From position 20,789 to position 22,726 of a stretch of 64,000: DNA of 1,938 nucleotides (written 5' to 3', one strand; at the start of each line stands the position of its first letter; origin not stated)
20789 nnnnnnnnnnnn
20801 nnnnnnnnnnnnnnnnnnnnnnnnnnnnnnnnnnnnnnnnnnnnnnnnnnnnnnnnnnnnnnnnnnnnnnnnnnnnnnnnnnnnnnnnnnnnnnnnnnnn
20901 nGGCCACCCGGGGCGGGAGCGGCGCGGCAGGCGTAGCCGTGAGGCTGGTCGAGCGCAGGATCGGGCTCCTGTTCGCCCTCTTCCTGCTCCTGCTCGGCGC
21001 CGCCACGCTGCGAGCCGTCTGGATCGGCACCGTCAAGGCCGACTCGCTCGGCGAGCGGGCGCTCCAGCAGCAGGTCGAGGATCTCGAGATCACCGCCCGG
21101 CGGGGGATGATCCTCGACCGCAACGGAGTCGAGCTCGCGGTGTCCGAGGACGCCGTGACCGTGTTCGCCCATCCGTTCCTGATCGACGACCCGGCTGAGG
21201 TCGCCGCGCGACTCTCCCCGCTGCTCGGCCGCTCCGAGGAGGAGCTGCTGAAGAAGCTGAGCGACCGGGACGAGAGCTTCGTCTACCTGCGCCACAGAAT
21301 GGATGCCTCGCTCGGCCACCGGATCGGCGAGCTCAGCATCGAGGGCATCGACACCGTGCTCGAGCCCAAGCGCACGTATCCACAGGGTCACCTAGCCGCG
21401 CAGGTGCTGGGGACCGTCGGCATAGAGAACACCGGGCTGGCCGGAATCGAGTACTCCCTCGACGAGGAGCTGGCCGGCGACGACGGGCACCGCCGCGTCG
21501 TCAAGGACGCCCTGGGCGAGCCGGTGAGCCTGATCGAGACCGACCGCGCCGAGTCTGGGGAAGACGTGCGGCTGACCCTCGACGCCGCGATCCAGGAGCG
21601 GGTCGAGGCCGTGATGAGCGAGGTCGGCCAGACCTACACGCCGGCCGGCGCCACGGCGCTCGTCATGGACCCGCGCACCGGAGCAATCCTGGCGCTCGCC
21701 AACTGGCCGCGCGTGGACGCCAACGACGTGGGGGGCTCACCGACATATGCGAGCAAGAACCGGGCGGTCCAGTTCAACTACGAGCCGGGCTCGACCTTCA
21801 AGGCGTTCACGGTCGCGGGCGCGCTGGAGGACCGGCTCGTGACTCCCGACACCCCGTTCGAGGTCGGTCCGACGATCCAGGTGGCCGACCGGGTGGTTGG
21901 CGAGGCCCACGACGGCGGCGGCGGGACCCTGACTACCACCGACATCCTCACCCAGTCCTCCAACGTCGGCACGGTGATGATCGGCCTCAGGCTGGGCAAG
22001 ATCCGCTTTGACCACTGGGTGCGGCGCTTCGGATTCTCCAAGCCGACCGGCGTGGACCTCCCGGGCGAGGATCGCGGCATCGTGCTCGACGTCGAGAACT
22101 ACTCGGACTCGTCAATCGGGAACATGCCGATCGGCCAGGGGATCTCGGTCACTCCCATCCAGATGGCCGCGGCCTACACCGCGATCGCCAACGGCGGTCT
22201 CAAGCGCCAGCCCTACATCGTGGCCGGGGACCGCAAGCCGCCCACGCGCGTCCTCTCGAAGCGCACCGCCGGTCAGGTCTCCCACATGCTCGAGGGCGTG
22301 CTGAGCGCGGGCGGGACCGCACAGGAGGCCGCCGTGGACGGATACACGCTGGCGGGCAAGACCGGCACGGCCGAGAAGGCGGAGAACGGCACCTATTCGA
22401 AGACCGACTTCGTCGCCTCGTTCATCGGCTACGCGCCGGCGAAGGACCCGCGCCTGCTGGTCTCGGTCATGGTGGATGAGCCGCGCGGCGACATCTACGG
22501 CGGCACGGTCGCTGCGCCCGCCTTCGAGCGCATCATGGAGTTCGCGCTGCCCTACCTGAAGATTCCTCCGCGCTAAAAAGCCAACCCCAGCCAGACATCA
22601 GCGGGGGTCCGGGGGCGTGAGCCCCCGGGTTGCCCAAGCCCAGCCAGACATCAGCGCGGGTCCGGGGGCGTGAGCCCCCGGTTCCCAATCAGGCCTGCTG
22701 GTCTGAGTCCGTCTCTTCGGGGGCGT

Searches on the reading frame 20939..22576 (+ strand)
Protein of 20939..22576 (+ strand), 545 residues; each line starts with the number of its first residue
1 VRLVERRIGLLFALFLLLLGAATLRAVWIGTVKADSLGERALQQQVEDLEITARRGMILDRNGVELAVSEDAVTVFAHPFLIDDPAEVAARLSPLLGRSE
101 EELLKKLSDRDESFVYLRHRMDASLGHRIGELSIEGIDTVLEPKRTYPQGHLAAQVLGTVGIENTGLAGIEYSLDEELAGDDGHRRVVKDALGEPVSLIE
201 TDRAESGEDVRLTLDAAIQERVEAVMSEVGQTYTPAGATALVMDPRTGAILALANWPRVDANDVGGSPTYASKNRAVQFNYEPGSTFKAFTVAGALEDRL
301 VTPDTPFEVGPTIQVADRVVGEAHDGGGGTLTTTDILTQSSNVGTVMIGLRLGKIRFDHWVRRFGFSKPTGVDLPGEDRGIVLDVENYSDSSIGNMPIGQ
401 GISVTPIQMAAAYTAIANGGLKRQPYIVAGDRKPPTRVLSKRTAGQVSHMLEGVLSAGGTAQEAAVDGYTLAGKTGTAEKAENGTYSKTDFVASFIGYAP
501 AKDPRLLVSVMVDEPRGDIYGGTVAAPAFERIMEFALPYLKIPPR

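Call 7: search_protein_families(library=pfam, proteins=[window:20939-22576:+], max_evalue=0.01)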
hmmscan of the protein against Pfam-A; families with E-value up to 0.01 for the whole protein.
window:20939-22576:+ (545 aa): 3 families
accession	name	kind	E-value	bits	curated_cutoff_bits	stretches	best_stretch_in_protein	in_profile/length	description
PF00905.27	Transpeptidase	-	1.4e-73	248.2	22.1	1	239-534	2-299/299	Penicillin binding protein transpeptidase domain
PF03717.20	PBP_dimer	-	1.7e-19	71.4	24.4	1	51-197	2-177/180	Penicillin-binding Protein dimerisation domain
PF21922.1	PBP_dimer_2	-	0.00021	21.9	27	1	142-184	22-63/83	Penicillin binding protein A dimerisation domain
